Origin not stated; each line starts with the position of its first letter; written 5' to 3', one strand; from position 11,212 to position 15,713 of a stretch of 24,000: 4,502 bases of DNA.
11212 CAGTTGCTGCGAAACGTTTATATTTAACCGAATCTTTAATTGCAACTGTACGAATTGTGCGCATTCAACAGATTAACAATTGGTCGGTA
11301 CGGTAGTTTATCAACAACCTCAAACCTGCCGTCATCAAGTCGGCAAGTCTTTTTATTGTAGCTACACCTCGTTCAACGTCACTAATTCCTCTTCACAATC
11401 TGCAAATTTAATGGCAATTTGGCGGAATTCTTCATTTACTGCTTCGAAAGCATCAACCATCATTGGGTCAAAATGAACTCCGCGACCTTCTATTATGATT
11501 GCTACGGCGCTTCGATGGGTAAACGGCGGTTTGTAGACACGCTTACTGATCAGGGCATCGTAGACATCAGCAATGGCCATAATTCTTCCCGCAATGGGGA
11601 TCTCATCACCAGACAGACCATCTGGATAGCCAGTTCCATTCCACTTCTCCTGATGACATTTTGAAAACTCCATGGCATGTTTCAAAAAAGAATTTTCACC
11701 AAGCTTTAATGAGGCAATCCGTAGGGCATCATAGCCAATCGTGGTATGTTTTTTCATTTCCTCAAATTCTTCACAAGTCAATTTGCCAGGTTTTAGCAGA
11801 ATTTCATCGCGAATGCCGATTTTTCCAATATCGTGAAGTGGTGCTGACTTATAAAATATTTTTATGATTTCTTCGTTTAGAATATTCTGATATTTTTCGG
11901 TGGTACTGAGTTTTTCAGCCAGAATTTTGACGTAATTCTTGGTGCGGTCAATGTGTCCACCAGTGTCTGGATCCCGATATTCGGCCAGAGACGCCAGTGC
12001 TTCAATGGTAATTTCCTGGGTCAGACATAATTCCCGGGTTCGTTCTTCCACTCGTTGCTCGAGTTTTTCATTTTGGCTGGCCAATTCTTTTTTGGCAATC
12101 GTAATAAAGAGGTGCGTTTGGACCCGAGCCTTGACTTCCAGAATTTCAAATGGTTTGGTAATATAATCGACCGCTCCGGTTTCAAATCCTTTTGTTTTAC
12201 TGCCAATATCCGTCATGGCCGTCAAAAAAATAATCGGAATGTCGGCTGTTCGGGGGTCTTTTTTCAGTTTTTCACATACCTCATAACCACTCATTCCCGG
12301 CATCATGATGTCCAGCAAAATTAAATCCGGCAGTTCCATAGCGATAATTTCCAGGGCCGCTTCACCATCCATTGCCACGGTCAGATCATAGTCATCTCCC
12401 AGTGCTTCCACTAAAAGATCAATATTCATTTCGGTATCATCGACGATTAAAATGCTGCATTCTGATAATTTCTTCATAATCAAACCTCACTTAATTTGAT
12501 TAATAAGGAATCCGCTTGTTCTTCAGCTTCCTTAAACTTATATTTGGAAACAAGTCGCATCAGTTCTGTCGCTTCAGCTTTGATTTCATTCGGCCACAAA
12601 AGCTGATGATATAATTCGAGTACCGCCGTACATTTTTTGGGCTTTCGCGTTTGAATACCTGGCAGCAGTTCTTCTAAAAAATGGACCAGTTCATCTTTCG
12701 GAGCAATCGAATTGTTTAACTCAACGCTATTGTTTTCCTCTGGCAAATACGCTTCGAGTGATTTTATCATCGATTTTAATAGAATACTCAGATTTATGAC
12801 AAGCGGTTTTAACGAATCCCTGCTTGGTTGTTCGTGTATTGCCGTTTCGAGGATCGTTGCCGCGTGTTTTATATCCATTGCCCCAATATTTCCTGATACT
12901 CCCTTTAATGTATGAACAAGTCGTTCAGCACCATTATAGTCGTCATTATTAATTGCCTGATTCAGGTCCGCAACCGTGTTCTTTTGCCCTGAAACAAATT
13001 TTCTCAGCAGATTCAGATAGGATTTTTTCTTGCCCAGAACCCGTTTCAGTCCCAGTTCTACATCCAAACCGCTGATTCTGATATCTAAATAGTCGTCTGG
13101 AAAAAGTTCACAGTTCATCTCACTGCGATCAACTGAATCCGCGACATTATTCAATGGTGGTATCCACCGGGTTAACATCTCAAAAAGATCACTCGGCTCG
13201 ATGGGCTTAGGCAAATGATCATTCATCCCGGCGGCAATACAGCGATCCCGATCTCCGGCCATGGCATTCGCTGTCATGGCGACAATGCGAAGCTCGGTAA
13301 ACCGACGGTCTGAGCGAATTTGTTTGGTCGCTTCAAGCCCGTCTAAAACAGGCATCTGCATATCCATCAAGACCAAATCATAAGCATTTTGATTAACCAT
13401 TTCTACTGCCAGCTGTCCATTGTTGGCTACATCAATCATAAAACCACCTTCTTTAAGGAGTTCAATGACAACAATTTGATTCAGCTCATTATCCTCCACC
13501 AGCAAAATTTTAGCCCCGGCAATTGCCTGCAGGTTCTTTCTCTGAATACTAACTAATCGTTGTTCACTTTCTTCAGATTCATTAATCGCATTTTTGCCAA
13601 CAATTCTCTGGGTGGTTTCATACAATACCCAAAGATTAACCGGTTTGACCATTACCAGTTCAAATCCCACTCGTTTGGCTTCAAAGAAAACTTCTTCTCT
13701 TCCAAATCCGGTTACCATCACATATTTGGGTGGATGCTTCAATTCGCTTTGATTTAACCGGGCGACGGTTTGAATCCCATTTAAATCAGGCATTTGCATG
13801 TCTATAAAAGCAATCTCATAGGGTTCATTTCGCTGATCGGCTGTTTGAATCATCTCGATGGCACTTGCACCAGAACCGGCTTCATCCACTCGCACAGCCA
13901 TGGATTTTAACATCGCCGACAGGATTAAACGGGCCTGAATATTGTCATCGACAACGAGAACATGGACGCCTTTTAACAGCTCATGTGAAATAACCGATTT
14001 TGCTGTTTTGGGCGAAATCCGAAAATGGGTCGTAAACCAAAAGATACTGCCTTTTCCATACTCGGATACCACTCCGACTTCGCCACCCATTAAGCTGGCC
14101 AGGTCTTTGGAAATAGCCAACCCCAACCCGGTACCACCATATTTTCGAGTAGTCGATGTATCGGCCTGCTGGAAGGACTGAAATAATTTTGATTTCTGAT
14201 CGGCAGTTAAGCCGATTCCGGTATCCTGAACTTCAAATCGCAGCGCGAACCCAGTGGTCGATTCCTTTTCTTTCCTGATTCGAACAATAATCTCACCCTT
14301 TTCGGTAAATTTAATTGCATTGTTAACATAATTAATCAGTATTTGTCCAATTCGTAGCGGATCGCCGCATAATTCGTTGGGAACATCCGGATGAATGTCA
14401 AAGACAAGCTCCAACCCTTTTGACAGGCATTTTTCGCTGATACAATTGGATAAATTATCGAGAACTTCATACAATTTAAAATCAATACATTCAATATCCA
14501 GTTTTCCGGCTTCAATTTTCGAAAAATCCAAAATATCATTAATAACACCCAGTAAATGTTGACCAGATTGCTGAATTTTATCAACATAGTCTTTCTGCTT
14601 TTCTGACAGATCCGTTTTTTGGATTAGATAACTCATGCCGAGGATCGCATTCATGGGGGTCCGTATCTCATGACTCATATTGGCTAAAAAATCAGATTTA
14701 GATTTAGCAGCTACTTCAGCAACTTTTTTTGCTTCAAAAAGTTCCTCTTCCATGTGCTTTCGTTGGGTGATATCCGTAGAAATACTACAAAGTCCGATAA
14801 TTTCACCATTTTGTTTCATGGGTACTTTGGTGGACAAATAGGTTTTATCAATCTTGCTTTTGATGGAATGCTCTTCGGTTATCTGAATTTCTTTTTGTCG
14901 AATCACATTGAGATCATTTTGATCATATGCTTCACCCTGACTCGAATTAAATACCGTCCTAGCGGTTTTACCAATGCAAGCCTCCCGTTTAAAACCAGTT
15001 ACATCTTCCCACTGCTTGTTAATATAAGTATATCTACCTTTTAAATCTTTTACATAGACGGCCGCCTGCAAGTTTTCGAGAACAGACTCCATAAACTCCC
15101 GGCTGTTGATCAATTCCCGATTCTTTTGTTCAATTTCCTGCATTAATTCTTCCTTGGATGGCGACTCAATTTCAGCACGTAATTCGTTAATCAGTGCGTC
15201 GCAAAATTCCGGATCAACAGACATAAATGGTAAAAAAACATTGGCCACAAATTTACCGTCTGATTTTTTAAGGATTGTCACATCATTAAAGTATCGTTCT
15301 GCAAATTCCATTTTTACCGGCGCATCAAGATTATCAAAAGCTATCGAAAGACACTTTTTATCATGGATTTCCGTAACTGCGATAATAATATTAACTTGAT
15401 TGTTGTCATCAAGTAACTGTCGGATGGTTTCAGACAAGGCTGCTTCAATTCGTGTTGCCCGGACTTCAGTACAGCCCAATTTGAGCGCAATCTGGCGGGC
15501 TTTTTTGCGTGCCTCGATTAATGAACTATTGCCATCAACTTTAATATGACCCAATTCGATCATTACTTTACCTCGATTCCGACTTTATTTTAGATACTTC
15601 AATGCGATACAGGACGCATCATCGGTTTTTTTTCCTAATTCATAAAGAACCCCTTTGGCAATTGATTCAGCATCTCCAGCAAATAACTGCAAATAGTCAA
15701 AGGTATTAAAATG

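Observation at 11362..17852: Stressosome-type RsbR/S/T/X module wired to a full phosphorelay and an HD-GYP c-di-GMP phosphodiesterase instead of sigma-B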

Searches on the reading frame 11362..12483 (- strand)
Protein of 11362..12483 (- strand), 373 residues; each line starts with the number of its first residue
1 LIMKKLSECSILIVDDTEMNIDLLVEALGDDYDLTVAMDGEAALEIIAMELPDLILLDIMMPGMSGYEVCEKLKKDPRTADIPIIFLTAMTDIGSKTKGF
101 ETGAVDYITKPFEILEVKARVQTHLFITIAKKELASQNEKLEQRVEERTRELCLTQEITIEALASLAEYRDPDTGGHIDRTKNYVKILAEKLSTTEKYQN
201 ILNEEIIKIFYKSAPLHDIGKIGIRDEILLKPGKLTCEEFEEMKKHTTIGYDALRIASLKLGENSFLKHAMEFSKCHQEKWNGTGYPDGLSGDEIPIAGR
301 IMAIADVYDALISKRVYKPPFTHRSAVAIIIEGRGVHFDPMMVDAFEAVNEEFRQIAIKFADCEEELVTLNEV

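Call 3: search_protein_families(library=pfam, proteins=[window:11362-12483:-], max_evalue=0.01)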
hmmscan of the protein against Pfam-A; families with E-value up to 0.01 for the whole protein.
window:11362-12483:- (373 aa): 3 families
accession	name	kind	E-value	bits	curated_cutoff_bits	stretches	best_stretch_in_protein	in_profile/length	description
PF13487.12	HD_5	-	2.7e-27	96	27.2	1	163-340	3-168/170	HD domain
PF00072.30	Response_reg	-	2.6e-26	92.4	30.2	1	11-121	1-110/111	Response regulator receiver domain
PF01966.28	HD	-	3.9e-14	53.4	22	1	177-310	4-115/116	HD domain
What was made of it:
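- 11362..12477 (-): Response regulator REC (D58) plus HD-GYP phosphodiesterase, 371 aa from the ATG. The HD and GYP motifs are intact; the HHE motif reads HQE. Pfam Response_reg and HD_5 (call 3).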

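Call 4: search_protein_families(library=ncbifam, proteins=[window:11362-12483:-], max_evalue=0.01)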
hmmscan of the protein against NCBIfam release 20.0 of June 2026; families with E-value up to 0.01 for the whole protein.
window:11362-12483:- (373 aa): 101 families (the best 25 are shown)
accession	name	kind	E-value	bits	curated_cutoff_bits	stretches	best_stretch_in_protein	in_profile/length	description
NF053512.1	nitric_RR_NosR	exception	2.3e-47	162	400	1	11-355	1-359/422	response regulator c-di-GMP phosphodiesterase, NosR family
NF007135.0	PRK09581.1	equivalog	1.2e-36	126.6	474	1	10-142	4-137/457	PleD family two-component system response regulator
TIGR02154.1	PhoB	equivalog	1.7e-30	106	296.2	1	10-128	4-123/226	phosphate regulon transcriptional regulator PhoB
NF045944.1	ResRegRpaBCyano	equivalog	5.3e-29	101.2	330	1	12-136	1-123/229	response regulator transcription factor RpaB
NF053854.1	RespRegPhoBBctds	equivalog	7.5e-29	100.7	270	1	11-140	1-130/225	two-component system response regulator PhoB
NF040689.1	MtrAB_MtrA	equivalog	3e-26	92.1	300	1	11-130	1-118/219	MtrAB system response regulator MtrA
NF040534.1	resp_reg_YycF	equivalog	1.3e-25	90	340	1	11-143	3-133/231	response regulator YycF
NF033120.0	vanR_FM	exception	1.5e-24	87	460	1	8-141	3-135/231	vancomycin resistance response regulator transcription factor, VanR-F/VanR-M family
NF008296.0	PRK11083.1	equivalog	3e-23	82.4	273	1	9-133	4-126/228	two-component system response regulator CreB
NF033117.2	vanR_ACDEGLN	exception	3.5e-23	82.4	350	1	11-137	1-125/226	VanR-ABDEGLN family response regulator transcription factor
NF007982.1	PRK10710.1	equivalog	4.2e-22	78.9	380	1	7-141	6-138/235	envelope stress response regulator BaeR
TIGR01387.1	cztR_silR_copR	subfamily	3.3e-21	76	279.2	1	11-134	1-123/218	heavy metal response regulator transcription factor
NF047465.1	hybrid_HK_LvrA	exception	1.3e-20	73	1200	1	9-142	468-601/819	hybrid histidine kinase/response regulator LvrA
NF012023.0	PRK15479.1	equivalog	3e-20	72.7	337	1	11-125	3-116/224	transcriptional regulator TctD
NF041733.1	resp_reg_CseB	equivalog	3.5e-20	72.4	350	1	10-153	2-143/228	two-component system response regulator CseB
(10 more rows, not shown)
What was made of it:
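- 11362..12477 (-): NCBIfam's best match is the response-regulator c-di-GMP phosphodiesterase family NosR (call 4).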

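Call 57: search_solved_structures(query=window:11362-12483:-, max_evalue=1e-10, show_alignments=3)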
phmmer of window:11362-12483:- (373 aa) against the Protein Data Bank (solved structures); distinct sequences matched with E-value up to 1e-10: 81 (the best 60 are shown).
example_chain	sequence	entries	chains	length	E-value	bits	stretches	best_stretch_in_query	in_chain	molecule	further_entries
4r8z_A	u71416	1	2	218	5.2e-54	187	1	148-363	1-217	Cyclic di-GMP phosphodiesterase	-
4mcw_A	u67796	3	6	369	5.3e-40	140.9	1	156-348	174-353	Metal dependent phosphohydrolase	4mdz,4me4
9g85_A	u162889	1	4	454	1.3e-39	139.6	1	10-130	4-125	Response regulator PleD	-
2wb4_A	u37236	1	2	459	1.3e-39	139.6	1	10-130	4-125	DIGUANYLATE CYCLASE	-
9g86_A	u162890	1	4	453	1.4e-39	139.5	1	10-130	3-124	Response regulator PleD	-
1w25_A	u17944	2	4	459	1.5e-39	139.4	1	10-130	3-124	STALKED-CELL DIFFERENTIATION CONTROLLING PROTEIN | RESPONSE REGULATOR PLED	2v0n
5z7c_A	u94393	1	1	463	4.5e-29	105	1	158-346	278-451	3'3'-cGAMP-specific phosphodiesterase 3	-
9dvt_R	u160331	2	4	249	1e-24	90.6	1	10-126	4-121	DNA-binding dual master transcriptional regulator RpaA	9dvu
3t6k_A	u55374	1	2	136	2.5e-24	89.3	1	10-127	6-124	Response regulator receiver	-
1mvo_A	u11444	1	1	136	1.8e-21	80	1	10-125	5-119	PhoP response regulator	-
3nhz_A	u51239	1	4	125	4.6e-21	78.6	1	10-125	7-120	Two component system transcriptional regulator mtrA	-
2zwm_A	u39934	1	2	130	1.9e-20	76.6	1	10-125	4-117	Transcriptional regulatory protein yycF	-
3f6p_A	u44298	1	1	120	2.5e-20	76.2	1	10-125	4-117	Transcriptional regulatory protein yycF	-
2gwr_A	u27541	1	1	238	2.6e-20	76.2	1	10-125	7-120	DNA-binding response regulator mtrA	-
8fk2_A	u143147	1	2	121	2.1e-19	73.2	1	10-126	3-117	Putative response regulator CovR VicR-like protein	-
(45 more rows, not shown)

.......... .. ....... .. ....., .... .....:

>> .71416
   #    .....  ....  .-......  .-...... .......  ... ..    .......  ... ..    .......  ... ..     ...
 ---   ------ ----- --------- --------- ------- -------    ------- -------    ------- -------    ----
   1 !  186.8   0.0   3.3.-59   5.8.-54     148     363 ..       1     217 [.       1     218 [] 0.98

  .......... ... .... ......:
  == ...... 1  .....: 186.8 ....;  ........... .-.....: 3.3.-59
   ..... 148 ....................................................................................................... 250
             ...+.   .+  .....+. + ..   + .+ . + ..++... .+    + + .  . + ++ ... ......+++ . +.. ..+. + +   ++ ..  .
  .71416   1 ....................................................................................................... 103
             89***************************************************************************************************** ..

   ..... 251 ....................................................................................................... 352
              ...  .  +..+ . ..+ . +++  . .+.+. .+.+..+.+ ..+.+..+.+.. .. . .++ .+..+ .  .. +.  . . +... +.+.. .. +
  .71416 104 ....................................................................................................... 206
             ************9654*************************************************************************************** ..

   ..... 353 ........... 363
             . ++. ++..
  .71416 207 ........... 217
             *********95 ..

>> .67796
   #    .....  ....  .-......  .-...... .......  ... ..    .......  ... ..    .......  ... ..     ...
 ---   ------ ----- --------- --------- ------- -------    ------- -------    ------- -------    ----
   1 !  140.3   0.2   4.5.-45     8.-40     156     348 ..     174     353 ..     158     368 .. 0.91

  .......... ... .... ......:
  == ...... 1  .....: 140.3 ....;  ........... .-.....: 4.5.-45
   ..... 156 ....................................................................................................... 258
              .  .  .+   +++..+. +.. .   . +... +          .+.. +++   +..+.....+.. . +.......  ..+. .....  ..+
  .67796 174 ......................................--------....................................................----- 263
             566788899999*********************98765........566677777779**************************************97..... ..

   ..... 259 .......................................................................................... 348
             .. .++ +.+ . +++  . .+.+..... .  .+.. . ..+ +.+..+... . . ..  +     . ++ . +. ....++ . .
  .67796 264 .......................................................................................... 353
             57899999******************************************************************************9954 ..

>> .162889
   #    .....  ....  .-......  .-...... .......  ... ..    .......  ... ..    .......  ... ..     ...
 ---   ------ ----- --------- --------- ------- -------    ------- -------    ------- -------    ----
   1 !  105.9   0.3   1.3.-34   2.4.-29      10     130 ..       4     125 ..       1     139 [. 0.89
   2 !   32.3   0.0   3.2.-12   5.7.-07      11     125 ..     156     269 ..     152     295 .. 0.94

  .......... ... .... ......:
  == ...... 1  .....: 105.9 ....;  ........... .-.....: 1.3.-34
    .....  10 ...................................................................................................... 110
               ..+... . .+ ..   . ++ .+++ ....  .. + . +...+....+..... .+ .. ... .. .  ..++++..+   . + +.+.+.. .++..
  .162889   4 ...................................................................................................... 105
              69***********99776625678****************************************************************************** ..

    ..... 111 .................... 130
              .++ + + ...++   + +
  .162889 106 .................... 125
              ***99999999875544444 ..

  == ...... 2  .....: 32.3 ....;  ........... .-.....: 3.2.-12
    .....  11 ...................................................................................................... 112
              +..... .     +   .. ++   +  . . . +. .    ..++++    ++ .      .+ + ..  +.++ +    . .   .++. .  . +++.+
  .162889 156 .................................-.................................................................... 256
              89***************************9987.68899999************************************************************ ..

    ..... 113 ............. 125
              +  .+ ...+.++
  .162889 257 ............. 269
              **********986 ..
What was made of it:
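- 11362..12477 (-): The best solved relative is the P. aeruginosa PA4781 HD-GYP, 4r8z, E 5e-54 (call 57).
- On HD-GYP c-di-GMP phosphodiesterases: Overall similarity to PA4781 is strong (call 57).
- Closest known: REC-HD-GYP response regulators RpfG. Same: The HD-GYP domain aligns end to end with PA4781 (4r8z, E 5e-54, call 57).
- A solved HD-GYP relative, 5z7c, is a 3'3'-cGAMP-specific phosphodiesterase (call 57). The best solved relative is the c-di-GMP PDE PA4781 (E 5e-54), then PmGH (E 5e-40) (call 57).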

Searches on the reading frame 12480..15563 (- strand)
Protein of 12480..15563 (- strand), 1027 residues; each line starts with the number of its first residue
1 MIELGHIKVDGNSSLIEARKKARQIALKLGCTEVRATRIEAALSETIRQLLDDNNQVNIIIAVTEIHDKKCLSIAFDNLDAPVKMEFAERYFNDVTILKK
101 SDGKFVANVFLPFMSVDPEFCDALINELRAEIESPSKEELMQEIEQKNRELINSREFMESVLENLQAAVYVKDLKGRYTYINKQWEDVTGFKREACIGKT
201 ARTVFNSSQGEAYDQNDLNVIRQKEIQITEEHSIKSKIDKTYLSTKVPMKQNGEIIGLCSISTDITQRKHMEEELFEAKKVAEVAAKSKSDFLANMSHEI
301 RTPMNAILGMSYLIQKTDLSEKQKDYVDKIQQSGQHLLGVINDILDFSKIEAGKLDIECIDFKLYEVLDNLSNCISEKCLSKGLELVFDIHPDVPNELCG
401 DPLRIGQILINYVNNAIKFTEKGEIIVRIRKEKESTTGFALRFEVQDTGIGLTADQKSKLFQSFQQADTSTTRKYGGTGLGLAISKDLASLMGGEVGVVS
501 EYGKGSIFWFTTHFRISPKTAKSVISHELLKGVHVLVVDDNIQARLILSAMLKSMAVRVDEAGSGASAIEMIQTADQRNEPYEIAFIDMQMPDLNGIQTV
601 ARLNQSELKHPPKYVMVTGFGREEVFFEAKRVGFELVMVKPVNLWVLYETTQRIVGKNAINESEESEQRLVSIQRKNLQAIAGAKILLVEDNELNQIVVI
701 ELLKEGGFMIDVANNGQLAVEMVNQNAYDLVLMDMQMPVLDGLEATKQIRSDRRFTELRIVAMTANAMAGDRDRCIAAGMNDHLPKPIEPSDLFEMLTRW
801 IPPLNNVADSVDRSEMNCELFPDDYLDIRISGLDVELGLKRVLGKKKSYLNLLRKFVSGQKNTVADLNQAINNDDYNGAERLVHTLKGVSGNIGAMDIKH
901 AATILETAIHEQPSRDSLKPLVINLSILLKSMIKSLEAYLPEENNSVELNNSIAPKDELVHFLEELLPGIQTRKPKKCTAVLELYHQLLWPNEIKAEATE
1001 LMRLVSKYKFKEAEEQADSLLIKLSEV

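Call 3: search_protein_families(library=pfam, proteins=[window:12480-15563:-], max_evalue=0.01)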
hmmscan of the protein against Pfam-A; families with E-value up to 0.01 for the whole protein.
window:12480-15563:- (1027 aa): 9 families
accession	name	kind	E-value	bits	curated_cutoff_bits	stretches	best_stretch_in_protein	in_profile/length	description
PF00072.30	Response_reg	-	3.2e-44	150.1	30.2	2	686-797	1-110/111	Response regulator receiver domain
PF02518.31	HATPase_c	-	1.3e-26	93.6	26.4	1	400-513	1-108/111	Histidine kinase-, DNA gyrase B-, and HSP90-like ATPase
PF00512.31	HisKA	-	5.9e-23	81.1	26.9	1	288-353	1-66/66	His Kinase A (phospho-acceptor) domain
PF08448.16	PAS_4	-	2.9e-18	66.5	23.1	1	162-269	1-109/110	PAS fold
PF01627.28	Hpt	-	7.4e-13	49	24.6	1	852-937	2-82/84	Hpt domain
PF00989.32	PAS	-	1.3e-08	35.3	22.6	1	156-245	1-93/113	PAS fold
PF13426.13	PAS_9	-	4.6e-07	30.5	27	1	168-267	3-103/103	PAS domain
PF13188.13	PAS_8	-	1.3e-05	25.4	21.8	1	156-211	1-53/65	PAS domain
PF23198.2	PDE8A_N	-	0.00057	20.3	29.6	0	685-773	11-101/147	PDE8A-like, N-terminal domain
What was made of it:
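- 14757..15098 (-): PAS domain of the kinase (aa 156-269), a possible second signal input. Pfam PAS_4, E 3e-18 (call 3).
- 14025..14702 (-): HisKA (aa 288-353) and HATPase_c (aa 400-513) catalytic core. Pfam E 6e-23 and 1e-26 (call 3).
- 13173..13955 (-): Two receiver domains (approximately aa 537-660 and 686-797), with acceptor Asp588 and Asp734. Pfam Response_reg, two stretches, E 3e-44 (call 3).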

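Call 4: search_protein_families(library=ncbifam, proteins=[window:12480-15563:-], max_evalue=0.01)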
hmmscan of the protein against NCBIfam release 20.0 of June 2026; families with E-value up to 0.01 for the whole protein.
window:12480-15563:- (1027 aa): 154 families (the best 25 are shown)
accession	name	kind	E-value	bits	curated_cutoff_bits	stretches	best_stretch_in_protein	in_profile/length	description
NF008318.0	PRK11107.1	equivalog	4.6e-150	501.5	890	1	274-927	278-904/920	two-component sensor histidine kinase BarA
TIGR02956.1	TMAO_torS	equivalog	5.7e-132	441.8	676.5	2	277-667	452-832/967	TMAO reductase system sensor histidine kinase/response regulator TorS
NF008302.0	PRK11091.1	equivalog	1.7e-116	390.3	838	2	138-669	138-657/779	aerobic respiration two-component sensor histidine kinase ArcB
NF041947.1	LuxQ_Vibrio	equivalog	2.8e-113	379.5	1200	2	239-649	422-833/843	quorum-sensing autoinducer 2 sensor kinase/phosphatase LuxQ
NF011874.0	PRK15347.1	equivalog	2.5e-112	376.6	852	4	273-511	382-611/921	two component system sensor kinase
NF045901.1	HisKinLetSLeg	equivalog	8.1e-109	364.9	1650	2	237-801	242-789/906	two-component system sensor histidine kinase LetS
NF008099.0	PRK10841.1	equivalog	6e-96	322.2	920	3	256-509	438-685/949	two-component system sensor histidine kinase RcsC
NF038297.2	hybrid_HK_HrmK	equivalog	3e-88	297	725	2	265-607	211-560/607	hybrid histidine kinase/response regulator HrmK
NF008543.0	PRK11466.1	equivalog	5.2e-83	279.4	982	2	277-604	432-749/914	TMAO reductase system sensor histidine kinase/response regulator TorS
NF041832.1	near_NosP_CTERM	subfamily_domain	1.1e-58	199.1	400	2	283-643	1-358/370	NahK/ErcS family hybrid sensor histidine kinase/response regulator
NF047874.1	MASE3_PAS_HK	subfamily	5.8e-57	193.9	560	1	138-516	247-627/655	MASE3 domain-containing sensor histidine kinase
NF046044.1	PnpS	equivalog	2.7e-56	191.3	400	1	138-511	37-388/390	two-component system histidine kinase PnpS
NF007420.1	PRK09959.1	equivalog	9.2e-55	185.8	1995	2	254-648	678-1067/1197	acid-sensing system histidine kinase EvgS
NF047465.1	hybrid_HK_LvrA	exception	1.5e-47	162.2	1200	2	249-509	168-417/819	hybrid histidine kinase/response regulator LvrA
NF041880.1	EPS_EpsF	equivalog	8.3e-45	153.2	900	3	142-508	131-487/492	response regulator EpsF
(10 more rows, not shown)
